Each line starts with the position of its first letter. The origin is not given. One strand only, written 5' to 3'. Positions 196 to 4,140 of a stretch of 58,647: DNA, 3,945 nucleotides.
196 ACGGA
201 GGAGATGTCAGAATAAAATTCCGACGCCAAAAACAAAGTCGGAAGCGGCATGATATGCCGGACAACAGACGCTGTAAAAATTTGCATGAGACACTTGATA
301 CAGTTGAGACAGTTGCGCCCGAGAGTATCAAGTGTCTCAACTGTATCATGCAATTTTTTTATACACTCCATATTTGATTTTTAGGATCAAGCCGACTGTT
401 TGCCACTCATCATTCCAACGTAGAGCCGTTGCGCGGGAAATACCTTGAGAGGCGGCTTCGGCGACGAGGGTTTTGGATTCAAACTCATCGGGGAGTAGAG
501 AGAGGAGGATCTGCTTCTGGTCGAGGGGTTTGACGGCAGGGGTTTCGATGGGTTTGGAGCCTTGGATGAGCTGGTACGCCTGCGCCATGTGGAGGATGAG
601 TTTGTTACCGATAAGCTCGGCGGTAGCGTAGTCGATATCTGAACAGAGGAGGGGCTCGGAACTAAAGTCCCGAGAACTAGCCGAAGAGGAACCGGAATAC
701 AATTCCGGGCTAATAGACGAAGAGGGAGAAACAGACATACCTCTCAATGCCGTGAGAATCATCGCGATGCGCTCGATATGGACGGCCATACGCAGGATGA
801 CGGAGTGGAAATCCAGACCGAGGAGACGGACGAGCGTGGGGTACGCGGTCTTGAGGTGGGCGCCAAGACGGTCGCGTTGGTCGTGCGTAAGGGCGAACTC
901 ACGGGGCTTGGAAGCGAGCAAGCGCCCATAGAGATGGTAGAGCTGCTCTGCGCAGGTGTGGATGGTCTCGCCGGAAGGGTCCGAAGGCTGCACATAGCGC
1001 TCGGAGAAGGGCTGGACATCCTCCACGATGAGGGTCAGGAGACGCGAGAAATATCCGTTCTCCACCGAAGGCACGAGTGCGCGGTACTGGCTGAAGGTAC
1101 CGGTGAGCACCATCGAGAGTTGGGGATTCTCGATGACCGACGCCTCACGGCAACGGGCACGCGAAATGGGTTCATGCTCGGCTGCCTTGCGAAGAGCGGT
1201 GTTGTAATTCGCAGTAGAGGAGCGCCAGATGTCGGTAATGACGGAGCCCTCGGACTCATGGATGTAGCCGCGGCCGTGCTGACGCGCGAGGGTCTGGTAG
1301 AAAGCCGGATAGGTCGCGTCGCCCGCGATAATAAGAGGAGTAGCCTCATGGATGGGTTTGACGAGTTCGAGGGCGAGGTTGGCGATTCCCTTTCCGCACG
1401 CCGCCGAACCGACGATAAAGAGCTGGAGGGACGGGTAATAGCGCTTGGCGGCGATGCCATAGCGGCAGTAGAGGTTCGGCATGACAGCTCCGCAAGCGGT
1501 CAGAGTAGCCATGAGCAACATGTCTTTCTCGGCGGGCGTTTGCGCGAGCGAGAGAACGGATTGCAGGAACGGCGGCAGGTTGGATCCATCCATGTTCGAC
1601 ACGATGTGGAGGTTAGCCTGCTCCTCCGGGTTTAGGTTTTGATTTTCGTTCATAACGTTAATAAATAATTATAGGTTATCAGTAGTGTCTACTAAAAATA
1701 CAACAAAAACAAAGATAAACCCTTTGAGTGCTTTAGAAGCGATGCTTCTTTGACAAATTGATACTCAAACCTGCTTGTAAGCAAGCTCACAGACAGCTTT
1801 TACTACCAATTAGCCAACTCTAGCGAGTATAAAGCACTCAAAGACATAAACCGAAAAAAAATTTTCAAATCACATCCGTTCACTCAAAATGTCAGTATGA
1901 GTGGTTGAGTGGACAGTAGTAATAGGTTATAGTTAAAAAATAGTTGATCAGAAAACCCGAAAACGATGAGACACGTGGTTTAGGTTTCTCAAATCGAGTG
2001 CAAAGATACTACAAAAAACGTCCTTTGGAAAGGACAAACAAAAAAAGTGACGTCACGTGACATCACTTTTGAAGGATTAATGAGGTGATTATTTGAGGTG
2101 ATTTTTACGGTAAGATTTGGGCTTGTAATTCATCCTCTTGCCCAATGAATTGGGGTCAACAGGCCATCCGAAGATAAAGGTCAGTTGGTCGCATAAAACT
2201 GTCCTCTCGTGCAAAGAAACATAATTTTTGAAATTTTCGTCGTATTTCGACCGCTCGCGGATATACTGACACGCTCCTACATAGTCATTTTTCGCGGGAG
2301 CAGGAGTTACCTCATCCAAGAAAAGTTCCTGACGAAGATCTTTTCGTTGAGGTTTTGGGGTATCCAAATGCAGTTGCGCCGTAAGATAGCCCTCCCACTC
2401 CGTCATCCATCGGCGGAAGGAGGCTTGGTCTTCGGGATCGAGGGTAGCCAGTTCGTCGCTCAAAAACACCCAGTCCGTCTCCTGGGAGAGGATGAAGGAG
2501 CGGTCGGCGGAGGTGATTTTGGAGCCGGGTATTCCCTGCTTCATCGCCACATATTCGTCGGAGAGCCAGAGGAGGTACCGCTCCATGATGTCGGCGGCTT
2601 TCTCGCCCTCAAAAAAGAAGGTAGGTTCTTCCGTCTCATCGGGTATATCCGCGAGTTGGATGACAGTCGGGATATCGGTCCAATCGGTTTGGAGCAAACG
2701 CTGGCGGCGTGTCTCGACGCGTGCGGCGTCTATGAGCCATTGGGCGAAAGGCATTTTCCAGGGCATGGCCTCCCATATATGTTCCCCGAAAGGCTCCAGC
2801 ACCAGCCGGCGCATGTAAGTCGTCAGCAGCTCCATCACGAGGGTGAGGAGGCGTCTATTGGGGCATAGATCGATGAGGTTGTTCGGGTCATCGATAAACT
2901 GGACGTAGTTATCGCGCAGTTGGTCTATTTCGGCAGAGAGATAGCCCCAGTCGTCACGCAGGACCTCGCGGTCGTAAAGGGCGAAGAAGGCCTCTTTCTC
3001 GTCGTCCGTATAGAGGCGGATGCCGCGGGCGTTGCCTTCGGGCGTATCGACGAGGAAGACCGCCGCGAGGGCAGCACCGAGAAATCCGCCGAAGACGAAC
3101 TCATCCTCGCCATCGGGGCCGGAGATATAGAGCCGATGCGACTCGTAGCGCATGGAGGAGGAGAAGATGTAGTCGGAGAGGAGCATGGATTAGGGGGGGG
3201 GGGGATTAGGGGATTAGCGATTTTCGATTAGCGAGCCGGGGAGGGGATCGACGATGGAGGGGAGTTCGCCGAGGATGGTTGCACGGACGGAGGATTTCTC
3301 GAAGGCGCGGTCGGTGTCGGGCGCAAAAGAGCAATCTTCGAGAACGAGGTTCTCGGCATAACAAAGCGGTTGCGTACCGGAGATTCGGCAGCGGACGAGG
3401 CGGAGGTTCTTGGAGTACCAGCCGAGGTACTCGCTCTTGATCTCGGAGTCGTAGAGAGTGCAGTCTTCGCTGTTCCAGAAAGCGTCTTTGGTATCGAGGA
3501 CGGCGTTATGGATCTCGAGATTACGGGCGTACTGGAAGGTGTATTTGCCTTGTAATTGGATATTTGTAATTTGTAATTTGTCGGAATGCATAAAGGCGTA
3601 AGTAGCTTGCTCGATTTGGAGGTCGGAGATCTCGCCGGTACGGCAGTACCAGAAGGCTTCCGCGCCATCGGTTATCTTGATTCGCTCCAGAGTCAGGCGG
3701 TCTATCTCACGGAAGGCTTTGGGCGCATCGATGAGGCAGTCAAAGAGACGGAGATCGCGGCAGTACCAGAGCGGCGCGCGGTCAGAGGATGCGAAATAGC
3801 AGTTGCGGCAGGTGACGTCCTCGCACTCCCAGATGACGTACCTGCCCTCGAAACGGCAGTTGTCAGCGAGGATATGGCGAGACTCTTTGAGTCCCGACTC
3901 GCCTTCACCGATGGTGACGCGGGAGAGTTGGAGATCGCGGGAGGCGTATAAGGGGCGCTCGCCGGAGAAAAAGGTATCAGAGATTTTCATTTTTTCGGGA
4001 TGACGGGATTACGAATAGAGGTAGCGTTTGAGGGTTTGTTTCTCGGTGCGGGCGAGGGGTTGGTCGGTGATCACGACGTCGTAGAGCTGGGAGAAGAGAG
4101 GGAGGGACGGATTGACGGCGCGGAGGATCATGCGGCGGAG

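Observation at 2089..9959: Accessory operon: DUF4105/Lnb-like, C-domain-like, long PSD-family decarboxylase, ACP, AMP-ligase, DUF3737 and an unknown protein - candidate undescribed acyl-amine / aminolipid or envelope-acylation pathway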

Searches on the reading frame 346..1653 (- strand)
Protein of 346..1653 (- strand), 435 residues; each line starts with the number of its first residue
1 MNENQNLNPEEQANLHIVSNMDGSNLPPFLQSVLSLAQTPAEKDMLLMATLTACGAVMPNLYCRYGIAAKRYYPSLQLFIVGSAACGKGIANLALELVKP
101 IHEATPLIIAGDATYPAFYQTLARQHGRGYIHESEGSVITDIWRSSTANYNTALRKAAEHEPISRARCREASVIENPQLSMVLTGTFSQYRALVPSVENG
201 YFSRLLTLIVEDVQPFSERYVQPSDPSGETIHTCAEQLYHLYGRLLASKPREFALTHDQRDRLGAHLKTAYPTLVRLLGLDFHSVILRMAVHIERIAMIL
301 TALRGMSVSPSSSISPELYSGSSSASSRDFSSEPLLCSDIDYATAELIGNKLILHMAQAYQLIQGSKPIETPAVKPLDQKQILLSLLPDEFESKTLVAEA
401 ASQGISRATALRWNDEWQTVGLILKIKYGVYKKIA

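Call 47: search_protein_families(library=ncbifam, max_evalue=0.00001, proteins=[window:346-1653:-])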
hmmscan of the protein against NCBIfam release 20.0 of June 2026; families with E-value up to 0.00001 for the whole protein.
window:346-1653:- (435 aa): 0 families

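Call 49: search_protein_families(library=pfam, max_evalue=0.01, proteins=[window:346-1653:-])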
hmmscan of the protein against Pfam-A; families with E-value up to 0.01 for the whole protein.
window:346-1653:- (435 aa): 1 family
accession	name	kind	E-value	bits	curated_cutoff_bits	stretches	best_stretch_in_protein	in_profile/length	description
PF13148.11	DUF3987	-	1.4e-32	113.7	27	2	106-360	123-362/364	Protein of unknown function (DUF3987)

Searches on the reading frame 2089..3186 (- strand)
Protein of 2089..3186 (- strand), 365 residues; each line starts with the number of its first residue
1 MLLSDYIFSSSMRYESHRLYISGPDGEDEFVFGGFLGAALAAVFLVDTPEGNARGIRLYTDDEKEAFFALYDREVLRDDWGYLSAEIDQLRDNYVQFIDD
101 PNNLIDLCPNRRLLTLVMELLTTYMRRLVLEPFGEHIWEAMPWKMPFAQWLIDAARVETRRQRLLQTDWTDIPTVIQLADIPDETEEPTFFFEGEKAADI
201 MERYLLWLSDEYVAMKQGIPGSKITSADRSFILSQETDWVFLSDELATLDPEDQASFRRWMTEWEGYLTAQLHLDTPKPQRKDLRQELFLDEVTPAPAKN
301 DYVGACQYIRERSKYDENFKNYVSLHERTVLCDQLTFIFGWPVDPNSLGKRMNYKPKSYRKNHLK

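Call 4: search_protein_families(library=pfam, max_evalue=0.01, proteins=[window:2089-3186:-])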
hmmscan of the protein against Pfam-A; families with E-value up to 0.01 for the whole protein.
window:2089-3186:- (365 aa): 0 families

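Call 5: search_protein_families(library=ncbifam, max_evalue=0.01, proteins=[window:2089-3186:-])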
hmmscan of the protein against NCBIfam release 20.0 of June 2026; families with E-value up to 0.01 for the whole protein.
window:2089-3186:- (365 aa): 0 families

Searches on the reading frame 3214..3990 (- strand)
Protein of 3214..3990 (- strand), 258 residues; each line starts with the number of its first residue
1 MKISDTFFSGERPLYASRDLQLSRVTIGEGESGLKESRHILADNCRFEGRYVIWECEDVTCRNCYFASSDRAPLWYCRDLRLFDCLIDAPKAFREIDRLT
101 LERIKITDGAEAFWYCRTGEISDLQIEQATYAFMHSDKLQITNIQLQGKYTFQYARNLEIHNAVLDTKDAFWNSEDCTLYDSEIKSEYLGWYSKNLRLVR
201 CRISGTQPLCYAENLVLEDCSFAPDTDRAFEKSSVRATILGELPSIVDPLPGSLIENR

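Call 4: search_protein_families(library=pfam, max_evalue=0.01, proteins=[window:3214-3990:-])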
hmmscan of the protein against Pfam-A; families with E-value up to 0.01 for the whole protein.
window:3214-3990:- (258 aa): 1 family
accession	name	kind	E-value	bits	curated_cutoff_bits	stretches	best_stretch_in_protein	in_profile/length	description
PF12541.14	DUF3737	-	1.6e-96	323.2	23.9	1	2-254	2-252/275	Protein of unknown function (DUF3737)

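Call 5: search_protein_families(library=ncbifam, max_evalue=0.01, proteins=[window:3214-3990:-])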
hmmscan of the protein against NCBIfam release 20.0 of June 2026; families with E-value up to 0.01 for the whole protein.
window:3214-3990:- (258 aa): 0 families

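Call 35: search_solved_structures(query=window:3214-3990:-, max_evalue=1, show_alignments=0)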
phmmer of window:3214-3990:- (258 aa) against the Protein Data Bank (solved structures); distinct sequences matched with E-value up to 1: 0.

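Call 37: find_homologous_proteins(query=window:3214-3990:-, max_evalue=0.001)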
Query window:3214-3990:- (258 aa): 5241 proteins with E <= 0.001 among 5619 candidates; the best 120 are listed.
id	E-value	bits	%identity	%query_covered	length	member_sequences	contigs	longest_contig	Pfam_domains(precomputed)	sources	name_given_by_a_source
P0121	6.2e-156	536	89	100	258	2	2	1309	PF12541.15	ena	-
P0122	1.3e-155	535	88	100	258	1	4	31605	PF12541.15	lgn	-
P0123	1.8e-155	534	88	100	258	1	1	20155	PF12541.15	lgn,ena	-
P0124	8.6e-155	532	89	99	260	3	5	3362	PF12541.15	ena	-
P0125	2.2e-154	530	88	100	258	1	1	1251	PF12541.15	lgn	-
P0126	3.1e-154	530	87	100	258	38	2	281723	PF12541.15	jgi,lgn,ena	-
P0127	3.9e-154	530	88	100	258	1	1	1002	PF12541.15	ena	-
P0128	1.1e-153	528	86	100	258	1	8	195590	PF12541.15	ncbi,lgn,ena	-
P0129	1.5e-153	528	88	100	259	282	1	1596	PF12541.15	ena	-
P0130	4.6e-153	526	87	99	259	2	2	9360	PF12541.15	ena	-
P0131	1.5e-152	524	86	100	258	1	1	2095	PF12541.15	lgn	-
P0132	2.7e-152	524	86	100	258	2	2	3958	PF12541.15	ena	-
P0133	2.9e-152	523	87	100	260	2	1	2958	PF12541.15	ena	-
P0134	4.3e-152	523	88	99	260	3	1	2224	PF12541.15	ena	-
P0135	4.8e-152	523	86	100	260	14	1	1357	PF12541.15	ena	-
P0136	8.2e-152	522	86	100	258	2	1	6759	PF12541.15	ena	-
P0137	1.6e-151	521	87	99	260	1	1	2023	PF12541.15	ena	-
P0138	3.9e-151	520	86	100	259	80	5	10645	PF12541.15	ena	-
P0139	6.5e-151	519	87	100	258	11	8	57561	PF12541.15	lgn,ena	-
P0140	8.1e-151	519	86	99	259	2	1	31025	PF12541.15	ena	-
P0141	2.9e-150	517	86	100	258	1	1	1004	PF12541.15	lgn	-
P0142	5.9e-150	516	86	99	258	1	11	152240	PF12541.15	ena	-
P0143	9.7e-150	515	84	99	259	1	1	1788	PF12541.15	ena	-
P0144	1.7e-149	514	86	99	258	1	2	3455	PF12541.15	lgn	-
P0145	6.0e-149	513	85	99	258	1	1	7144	PF12541.15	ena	-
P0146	6.3e-149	513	85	99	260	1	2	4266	PF12541.15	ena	-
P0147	7.1e-149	512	85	99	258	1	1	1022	PF12541.15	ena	-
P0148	1.0e-148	512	85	99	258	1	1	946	PF12541.15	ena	-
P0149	1.3e-148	512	84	100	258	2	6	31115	PF12541.15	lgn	-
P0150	3.2e-148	510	84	100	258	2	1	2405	PF12541.15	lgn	-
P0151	5.1e-148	510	83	100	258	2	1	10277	PF12541.15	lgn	-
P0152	5.4e-148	510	85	99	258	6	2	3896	PF12541.15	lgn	-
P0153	5.8e-148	509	85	99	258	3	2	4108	PF12541.15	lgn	-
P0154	1.6e-147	508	85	99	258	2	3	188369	PF12541.15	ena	-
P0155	4.8e-146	503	85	99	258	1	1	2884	PF12541.15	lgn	-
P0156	5.0e-146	503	84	98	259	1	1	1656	PF12541.15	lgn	-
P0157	1.9e-145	501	83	99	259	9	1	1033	PF12541.15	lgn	-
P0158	2.1e-145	501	82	100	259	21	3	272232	PF12541.15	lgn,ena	-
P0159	1.1e-144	499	82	99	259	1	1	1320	PF12541.15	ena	-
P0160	1.6e-144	498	84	99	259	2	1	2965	PF12541.15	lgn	-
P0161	2.2e-144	498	83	100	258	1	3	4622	PF12541.15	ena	-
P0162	1.4e-142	492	82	100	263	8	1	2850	PF12541.15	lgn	-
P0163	1.6e-142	492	83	98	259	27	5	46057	PF12541.15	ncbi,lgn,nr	ncbi:MAG: DUF3737 family protein [Bacteroidales bacterium]|nr:DUF3737 family protein [Bacteroidales 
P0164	6.9e-141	486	81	99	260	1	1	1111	PF12541.15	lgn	-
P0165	1.5e-140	485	80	98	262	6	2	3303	PF12541.15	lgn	-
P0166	5.4e-140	483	81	99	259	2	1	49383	PF12541.15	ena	-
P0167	8.0e-139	479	79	100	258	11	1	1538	PF12541.15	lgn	-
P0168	3.3e-138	477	79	98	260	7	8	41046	PF12541.15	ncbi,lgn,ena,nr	ncbi:MAG: DUF3737 family protein [Paludibacteraceae bacterium]|nr:DUF3737 family protein [Paludibact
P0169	1.0e-137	476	76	100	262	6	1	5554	PF12541.15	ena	-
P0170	1.2e-137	476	80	99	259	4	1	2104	PF12541.15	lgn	-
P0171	6.4e-137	473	78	99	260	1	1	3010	PF12541.15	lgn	-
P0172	3.9e-136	471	78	98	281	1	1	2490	PF12541.15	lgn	-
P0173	1.1e-135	469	78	98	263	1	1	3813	PF12541.15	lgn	-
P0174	1.2e-135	469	79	99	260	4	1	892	PF12541.15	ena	-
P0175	2.9e-134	464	76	98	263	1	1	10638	PF12541.15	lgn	-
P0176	2.2e-133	462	74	99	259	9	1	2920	PF12541.15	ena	-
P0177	2.1e-132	458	81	90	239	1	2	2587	PF12541.15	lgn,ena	-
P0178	1.5e-131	456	72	99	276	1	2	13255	PF12541.15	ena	-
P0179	2.7e-131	455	75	98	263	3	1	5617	PF12541.15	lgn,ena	-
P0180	2.1e-130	452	80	90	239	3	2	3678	PF12541.15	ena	-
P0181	5.7e-130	450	77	99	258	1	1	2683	PF12541.15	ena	-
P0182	9.9e-130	450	71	100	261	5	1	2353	PF12541.15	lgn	-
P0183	1.5e-129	449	72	99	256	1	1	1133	PF12541.15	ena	-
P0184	2.9e-129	448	80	90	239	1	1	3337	PF12541.15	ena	-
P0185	3.0e-129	448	72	99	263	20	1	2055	PF12541.15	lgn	-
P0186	3.8e-129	448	74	98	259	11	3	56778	PF12541.15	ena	-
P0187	6.7e-129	447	76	97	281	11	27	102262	PF12541.15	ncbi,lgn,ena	-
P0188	4.0e-128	444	75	98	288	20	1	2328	PF12541.15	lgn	-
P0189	4.1e-128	444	73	98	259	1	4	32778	PF12541.15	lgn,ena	-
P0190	8.1e-128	443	72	98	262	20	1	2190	PF12541.15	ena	-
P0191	1.5e-127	443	73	99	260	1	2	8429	PF12541.15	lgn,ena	-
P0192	1.7e-127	442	74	98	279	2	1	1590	PF12541.15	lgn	-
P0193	1.9e-127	442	73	99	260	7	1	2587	PF12541.15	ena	-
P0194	2.1e-127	442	71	99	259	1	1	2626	PF12541.15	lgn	-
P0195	2.7e-127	442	72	99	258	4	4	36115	PF12541.15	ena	-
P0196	3.9e-127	441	78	90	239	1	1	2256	PF12541.15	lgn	-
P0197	7.3e-127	440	79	90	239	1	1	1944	PF12541.15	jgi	-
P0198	8.0e-127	440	78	90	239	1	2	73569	PF12541.15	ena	-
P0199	9.7e-127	440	78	91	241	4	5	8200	PF12541.15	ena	-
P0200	1.2e-126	440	78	90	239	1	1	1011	PF12541.15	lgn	-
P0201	1.4e-126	439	74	98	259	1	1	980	PF12541.15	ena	-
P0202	1.7e-126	439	78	90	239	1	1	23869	PF12541.15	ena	-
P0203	1.9e-126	439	80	90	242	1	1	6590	PF12541.15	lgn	-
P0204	2.8e-126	438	71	99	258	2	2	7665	PF12541.15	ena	-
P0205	3.3e-126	438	72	100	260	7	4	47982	PF12541.15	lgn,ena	-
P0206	5.9e-126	437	78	90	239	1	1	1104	PF12541.15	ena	-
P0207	6.2e-126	437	72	100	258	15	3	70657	PF12541.15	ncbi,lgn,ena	-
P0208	6.4e-126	437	79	91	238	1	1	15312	PF12541.15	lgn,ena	-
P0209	9.2e-126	437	79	91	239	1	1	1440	PF12541.15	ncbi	-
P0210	1.0e-125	436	72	98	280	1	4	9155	PF12541.15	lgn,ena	-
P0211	2.1e-125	435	73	99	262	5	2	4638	PF12541.15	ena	-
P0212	2.3e-125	435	71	99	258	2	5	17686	PF12541.15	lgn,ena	-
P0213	2.5e-125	435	71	99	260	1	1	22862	PF12541.15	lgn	-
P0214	4.2e-125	434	78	91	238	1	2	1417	PF12541.15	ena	-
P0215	4.4e-125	434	80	90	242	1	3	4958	PF12541.15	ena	-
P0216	5.4e-125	434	71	98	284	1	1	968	PF12541.15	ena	-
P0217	5.6e-125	434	71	99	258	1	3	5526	PF12541.15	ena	-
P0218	6.6e-125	434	80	90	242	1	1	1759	PF12541.15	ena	-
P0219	1.1e-124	433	71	100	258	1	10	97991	PF12541.15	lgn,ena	-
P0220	1.5e-124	433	70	99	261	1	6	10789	PF12541.15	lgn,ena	-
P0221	1.7e-124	433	76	91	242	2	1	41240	PF12541.15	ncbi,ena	-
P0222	1.8e-124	432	71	98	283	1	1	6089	PF12541.15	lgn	-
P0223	4.3e-124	431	71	98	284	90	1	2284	PF12541.15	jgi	jgi:hypothetical protein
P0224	4.7e-124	431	77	91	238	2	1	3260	PF12541.15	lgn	-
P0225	5.7e-124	431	73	98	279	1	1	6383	PF12541.15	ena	-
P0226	6.2e-124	431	76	91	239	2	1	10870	PF12541.15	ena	-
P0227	6.4e-124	431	70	98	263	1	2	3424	PF12541.15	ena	-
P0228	7.1e-124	430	76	91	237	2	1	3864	PF12541.15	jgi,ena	-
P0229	8.5e-124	430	69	99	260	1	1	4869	PF12541.15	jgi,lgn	jgi:hypothetical protein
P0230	1.2e-123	430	70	98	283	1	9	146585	PF12541.15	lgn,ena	-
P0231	1.2e-123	430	80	91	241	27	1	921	PF12541.15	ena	-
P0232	1.2e-123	430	71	98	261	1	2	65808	PF12541.15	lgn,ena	-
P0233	1.3e-123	430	78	91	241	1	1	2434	PF12541.15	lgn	-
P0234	2.4e-123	429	70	98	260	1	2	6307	PF12541.15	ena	-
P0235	2.4e-123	429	75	91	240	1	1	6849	PF12541.15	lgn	-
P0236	2.5e-123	429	76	90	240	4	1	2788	PF12541.15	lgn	-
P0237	2.9e-123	428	73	97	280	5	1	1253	PF12541.15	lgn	-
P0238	4.2e-123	428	69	98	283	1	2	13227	PF12541.15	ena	-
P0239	4.7e-123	428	76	91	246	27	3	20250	PF12541.15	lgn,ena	-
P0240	5.8e-123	427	73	97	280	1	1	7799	PF12541.15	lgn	-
